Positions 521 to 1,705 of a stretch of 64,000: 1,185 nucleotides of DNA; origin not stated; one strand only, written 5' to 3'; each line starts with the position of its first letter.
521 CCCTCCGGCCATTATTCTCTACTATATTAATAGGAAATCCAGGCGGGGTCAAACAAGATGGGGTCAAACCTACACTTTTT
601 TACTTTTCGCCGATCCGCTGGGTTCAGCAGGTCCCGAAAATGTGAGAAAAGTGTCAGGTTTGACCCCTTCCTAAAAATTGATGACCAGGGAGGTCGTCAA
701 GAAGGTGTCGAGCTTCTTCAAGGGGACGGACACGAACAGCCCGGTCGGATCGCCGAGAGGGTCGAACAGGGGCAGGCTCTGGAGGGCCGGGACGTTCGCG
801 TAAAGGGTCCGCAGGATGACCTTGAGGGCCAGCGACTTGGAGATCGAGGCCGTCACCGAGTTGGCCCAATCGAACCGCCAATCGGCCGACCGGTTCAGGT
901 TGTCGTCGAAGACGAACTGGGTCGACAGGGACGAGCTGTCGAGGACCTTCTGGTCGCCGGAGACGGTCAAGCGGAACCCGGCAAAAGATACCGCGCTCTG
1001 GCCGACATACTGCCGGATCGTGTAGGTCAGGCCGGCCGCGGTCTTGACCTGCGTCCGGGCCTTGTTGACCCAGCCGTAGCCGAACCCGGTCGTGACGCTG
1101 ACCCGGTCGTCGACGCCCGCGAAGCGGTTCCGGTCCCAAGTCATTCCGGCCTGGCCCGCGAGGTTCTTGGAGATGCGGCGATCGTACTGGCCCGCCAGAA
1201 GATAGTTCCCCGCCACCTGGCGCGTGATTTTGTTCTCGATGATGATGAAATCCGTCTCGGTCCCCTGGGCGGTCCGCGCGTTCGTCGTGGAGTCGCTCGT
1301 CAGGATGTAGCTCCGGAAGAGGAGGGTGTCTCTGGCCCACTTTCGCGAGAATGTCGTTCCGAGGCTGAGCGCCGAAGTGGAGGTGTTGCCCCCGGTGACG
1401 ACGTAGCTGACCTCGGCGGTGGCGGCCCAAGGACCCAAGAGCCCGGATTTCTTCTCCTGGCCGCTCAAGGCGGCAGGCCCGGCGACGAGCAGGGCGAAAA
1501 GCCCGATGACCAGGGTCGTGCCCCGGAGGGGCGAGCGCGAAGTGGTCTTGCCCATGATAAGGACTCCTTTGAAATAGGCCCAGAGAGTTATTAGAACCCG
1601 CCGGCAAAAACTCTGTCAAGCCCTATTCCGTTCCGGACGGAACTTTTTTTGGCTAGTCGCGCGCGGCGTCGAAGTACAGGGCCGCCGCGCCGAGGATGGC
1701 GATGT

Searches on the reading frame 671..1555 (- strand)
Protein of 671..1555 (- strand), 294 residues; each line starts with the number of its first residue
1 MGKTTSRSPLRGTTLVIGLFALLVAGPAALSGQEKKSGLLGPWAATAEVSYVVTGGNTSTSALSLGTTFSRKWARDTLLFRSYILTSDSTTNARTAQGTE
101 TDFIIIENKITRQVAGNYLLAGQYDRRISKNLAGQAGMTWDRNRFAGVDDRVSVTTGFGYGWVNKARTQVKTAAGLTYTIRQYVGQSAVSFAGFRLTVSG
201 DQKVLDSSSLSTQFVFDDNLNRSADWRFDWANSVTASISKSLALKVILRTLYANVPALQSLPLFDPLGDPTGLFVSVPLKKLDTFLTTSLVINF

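Call 57: search_protein_families(library=pfam, proteins=[window:671-1555:-], max_evalue=0.001)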
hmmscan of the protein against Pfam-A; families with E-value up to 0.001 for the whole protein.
window:671-1555:- (294 aa): 1 family
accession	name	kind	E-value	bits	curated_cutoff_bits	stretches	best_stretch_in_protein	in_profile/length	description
PF04338.18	DUF481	-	2.1e-24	87.1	21.1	1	47-257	1-192/210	Protein of unknown function, DUF481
